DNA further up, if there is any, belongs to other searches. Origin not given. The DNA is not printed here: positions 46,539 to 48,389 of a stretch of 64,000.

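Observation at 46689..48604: Tyr-specific T-box in front of a sodium:solute symporter, convergent with the T-box-regulated ligase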

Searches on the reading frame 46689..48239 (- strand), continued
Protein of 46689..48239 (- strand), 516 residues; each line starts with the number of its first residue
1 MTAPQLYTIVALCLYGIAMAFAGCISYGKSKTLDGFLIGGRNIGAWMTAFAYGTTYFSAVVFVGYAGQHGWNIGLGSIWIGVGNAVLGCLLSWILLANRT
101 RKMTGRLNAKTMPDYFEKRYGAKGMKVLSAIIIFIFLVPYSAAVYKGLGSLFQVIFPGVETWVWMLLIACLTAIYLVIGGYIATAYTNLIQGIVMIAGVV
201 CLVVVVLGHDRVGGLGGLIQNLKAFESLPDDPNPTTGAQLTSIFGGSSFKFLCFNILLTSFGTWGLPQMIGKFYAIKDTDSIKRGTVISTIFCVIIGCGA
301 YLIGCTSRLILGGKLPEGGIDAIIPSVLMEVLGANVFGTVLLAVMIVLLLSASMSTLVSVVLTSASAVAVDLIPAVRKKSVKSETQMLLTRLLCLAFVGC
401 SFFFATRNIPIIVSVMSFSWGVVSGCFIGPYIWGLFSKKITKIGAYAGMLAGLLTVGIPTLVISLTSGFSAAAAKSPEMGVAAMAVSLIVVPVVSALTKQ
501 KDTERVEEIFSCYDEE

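Call 63: find_encoding_contigs(protein=P0122, flank=4000, max_places=6)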
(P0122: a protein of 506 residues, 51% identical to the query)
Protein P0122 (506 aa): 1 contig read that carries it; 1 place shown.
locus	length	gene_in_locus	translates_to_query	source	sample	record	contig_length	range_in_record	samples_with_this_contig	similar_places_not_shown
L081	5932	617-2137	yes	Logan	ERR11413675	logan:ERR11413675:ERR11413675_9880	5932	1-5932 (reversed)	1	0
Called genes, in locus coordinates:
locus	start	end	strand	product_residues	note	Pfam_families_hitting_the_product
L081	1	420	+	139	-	?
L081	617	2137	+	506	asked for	PF00474:SSF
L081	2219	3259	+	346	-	PF21016:RlmN_N, PF04055:Radical_SAM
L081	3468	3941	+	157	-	-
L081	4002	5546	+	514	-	PF00892:EamA, PF00293:NUDIX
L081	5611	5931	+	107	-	?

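Call 64: find_encoding_contigs(protein=P0124, flank=4000, max_places=6)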
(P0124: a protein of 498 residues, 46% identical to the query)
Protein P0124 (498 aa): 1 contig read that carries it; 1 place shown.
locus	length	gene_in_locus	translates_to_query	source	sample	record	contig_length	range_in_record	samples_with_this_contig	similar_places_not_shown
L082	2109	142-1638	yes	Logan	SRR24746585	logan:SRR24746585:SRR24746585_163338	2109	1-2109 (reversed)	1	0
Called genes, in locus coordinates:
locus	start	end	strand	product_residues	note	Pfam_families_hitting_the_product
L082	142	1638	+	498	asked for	PF00474:SSF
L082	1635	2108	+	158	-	?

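Call 65: find_encoding_contigs(protein=P0125, flank=4000, max_places=5)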
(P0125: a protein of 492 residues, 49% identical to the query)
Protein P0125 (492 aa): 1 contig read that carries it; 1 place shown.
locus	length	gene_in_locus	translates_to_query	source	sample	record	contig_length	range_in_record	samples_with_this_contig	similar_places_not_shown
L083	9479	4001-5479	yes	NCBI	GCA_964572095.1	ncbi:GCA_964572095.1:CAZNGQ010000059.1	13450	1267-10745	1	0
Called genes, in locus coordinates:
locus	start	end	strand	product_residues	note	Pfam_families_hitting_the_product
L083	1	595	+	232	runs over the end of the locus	PF01978:TrmB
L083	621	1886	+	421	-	PF00278:Orn_DAP_Arg_deC, PF02784:Orn_Arg_deC_N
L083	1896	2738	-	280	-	-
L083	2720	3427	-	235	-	PF20703:nSTAND1 (weak), PF00005:ABC_tran, PF13304:AAA_21 (weak)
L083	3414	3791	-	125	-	PF00392:GntR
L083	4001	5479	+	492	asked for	PF00474:SSF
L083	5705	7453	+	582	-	PF01855:POR_N, PF12837:Fer4_6 (faint), PF02775:TPP_enzyme_C, PF12797:Fer4_2 (faint), PF00037:Fer4 (weak)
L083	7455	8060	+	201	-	PF01558:POR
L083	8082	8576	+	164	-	PF01842:ACT, PF19571:ACT_8, PF22629:ACT_AHAS_ss (faint)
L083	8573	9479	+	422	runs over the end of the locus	PF06838:Met_gamma_lyase, PF01053:Cys_Met_Meta_PP (weak)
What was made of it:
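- In L083, a 49%-identity relative is followed by IorA-IorB-ACT on the same strand (call 65).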

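Call 66: find_encoding_contigs(protein=P0126, flank=4000, max_places=5)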
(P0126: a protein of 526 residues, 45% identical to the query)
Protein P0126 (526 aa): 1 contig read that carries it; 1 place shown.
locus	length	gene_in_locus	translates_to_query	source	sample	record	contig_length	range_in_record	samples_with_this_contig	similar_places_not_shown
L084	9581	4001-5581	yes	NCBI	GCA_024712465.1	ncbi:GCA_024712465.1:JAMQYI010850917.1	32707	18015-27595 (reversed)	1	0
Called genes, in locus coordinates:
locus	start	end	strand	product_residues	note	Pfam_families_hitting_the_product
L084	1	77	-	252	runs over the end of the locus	-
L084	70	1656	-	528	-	-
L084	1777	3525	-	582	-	PF00488:MutS_V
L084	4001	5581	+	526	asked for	PF00474:SSF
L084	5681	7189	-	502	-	-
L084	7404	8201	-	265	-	PF23441:SDR (weak), PF00106:adh_short, PF08659:KR, PF13561:adh_short_C2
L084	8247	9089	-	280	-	PF04962:KduI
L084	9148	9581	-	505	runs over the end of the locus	PF12708:Pect-lyase_RHGA_epim (weak), PF00295:Glyco_hydro_28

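Call 67: find_encoding_contigs(protein=P0133, flank=4000, max_places=5)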
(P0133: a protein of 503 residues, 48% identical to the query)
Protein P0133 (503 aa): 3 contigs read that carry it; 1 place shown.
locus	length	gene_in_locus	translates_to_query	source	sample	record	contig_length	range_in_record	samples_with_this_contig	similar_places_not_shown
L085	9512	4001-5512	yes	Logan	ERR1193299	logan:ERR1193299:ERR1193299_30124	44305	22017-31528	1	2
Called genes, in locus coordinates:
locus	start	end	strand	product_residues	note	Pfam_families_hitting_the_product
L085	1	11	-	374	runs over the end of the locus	PF04055:Radical_SAM (weak)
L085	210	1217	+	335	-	PF14607:GxDLY (weak), PF14606:Lipase_GDSL_3, PF13472:Lipase_GDSL_2 (weak)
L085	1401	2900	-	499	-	-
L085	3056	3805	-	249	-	-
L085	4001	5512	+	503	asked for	PF00474:SSF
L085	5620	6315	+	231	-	-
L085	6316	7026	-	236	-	PF04474:DUF554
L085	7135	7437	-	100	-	PF01016:Ribosomal_L27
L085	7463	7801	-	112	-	PF04327:Peptidase_Prp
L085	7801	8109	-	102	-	PF00829:Ribosomal_L21p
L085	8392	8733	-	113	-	-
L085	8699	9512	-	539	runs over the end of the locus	PF16927:HisKA_7TM (weak), PF00989:PAS, PF08448:PAS_4, PF13426:PAS_9, PF24820:Diguanyl_cycl_sensor (weak), PF00990:GGDEF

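Call 68: find_encoding_contigs(protein=P0129, flank=4000, max_places=5)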
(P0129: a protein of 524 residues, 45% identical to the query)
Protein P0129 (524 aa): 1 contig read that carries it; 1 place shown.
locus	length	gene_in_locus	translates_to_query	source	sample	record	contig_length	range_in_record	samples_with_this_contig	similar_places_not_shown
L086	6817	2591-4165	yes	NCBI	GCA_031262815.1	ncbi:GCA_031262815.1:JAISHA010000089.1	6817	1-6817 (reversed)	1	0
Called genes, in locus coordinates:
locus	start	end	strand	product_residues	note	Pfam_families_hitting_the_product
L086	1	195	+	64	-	PF00035:dsrm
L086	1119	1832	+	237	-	PF01725:Ham1p_like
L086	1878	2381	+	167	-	PF01613:Flavin_Reduct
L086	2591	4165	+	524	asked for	PF00474:SSF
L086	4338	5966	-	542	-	PF00118:Cpn60_TCP1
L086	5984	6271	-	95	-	PF00166:Cpn10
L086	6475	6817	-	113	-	PF02446:Glyco_hydro_77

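Call 72: find_encoding_contigs(protein=P0127, flank=4000, max_places=5)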
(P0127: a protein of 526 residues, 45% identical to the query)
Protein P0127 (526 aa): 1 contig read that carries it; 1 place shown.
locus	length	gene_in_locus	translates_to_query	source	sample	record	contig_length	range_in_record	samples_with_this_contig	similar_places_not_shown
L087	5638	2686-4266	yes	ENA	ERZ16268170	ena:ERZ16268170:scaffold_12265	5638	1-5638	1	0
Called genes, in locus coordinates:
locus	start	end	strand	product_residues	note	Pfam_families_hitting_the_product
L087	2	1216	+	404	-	?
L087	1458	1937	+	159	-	PF01026:TatD_DNase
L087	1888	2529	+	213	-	PF04055:Radical_SAM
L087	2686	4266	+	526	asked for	PF00474:SSF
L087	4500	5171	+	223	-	PF01551:Peptidase_M23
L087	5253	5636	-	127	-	?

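Call 73: find_encoding_contigs(protein=P0130, flank=4000, max_places=5)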
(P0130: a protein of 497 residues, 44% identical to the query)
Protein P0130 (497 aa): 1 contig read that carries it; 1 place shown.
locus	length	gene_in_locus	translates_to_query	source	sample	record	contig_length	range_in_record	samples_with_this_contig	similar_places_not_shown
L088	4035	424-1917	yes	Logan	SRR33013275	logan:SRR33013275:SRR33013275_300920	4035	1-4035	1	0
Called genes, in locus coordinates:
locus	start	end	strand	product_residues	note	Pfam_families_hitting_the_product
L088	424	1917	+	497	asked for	PF00474:SSF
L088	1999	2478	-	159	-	-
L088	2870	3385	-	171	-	PF00370:FGGY_N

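Call 74: find_encoding_contigs(protein=P0131, flank=4000, max_places=5)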
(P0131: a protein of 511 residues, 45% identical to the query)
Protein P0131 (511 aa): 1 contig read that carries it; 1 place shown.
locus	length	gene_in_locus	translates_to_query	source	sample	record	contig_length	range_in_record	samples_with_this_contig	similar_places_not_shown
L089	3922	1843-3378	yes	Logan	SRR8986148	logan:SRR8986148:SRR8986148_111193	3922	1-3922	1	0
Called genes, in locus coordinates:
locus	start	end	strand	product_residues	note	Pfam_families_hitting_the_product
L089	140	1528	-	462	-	PF00704:Glyco_hydro_18, PF03644:Glyco_hydro_85 (weak)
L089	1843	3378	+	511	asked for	PF00474:SSF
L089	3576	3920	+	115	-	?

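Call 75: find_encoding_contigs(protein=P0132, flank=4000, max_places=5)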
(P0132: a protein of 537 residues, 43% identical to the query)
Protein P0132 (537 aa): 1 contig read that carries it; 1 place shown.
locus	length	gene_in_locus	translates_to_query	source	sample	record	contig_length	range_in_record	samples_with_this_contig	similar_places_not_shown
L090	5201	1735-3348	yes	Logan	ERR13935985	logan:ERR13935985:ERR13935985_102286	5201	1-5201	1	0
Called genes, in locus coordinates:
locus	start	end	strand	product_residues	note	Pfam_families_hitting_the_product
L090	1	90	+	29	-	?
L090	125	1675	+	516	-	PF00772:DnaB, PF20307:divDNAB (weak), PF03796:DnaB_C, PF13481:AAA_25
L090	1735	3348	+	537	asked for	PF00474:SSF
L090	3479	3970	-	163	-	PF03073:TspO_MBR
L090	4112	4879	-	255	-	PF02673:BacA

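Call 78: find_related_loci(query=P0125, collection=metagenome_contigs, flank=5000)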
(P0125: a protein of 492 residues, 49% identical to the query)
Query P0125 (492 aa) in metagenome_contigs; peptide patterns used: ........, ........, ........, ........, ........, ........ (x = any residue, [..] = any of these).
116 stretches matched a pattern; 18 encode a relative of the query (tblastn E <= 1e-3); 18 distinct loci.
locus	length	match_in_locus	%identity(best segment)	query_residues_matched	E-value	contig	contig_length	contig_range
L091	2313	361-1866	46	5-492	3e-117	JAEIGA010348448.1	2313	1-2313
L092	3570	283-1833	35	7-479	5e-87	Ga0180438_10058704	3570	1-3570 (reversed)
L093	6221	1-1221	31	117-479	2e-43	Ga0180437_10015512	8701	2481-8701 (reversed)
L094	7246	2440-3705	27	12-438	1e-37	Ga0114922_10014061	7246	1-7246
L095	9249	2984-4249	28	12-438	1e-33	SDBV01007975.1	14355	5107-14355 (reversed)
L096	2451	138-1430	27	10-433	8e-34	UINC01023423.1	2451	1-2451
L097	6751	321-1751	28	2-482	4e-28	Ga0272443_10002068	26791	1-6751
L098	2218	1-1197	26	36-433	9e-28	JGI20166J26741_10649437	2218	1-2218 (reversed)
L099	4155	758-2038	25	5-434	2e-27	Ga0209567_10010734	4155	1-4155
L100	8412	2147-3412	25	10-434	1e-26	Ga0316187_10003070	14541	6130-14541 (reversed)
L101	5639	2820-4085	25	10-434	9e-27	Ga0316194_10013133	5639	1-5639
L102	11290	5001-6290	25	4-434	1e-26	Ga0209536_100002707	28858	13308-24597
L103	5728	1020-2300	27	5-434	3e-26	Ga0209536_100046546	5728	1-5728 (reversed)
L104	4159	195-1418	25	24-434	4e-25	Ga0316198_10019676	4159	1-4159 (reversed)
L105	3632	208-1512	27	2-436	2e-23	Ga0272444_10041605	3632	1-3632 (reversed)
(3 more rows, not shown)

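Call 91: find_encoding_contigs(protein=P0136, flank=5000, max_places=6)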
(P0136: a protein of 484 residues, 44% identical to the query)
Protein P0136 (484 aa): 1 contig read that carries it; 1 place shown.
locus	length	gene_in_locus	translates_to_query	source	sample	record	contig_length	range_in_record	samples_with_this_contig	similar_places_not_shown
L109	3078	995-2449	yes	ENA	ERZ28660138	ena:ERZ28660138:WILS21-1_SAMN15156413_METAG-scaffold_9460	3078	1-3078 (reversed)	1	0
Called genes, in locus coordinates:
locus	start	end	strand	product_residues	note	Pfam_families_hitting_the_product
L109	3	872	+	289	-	?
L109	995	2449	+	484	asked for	PF00474:SSF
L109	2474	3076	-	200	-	?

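Call 92: find_encoding_contigs(protein=P0142, flank=5000, max_places=6)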
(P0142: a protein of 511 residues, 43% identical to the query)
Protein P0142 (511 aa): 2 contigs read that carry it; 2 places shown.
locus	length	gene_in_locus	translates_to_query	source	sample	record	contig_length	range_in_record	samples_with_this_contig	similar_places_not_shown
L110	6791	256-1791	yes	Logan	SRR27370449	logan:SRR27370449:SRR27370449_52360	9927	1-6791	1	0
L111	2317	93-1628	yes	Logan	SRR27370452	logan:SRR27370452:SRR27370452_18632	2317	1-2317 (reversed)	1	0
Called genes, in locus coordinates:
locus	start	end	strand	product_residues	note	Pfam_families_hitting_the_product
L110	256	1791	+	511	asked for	PF00474:SSF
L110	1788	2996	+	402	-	PF07690:MFS_1, PF12832:MFS_1_like (faint), PF07690:MFS_1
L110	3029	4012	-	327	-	-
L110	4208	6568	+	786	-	PF12228:DUF3604 (faint)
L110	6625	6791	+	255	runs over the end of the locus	-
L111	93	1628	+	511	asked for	PF00474:SSF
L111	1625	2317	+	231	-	?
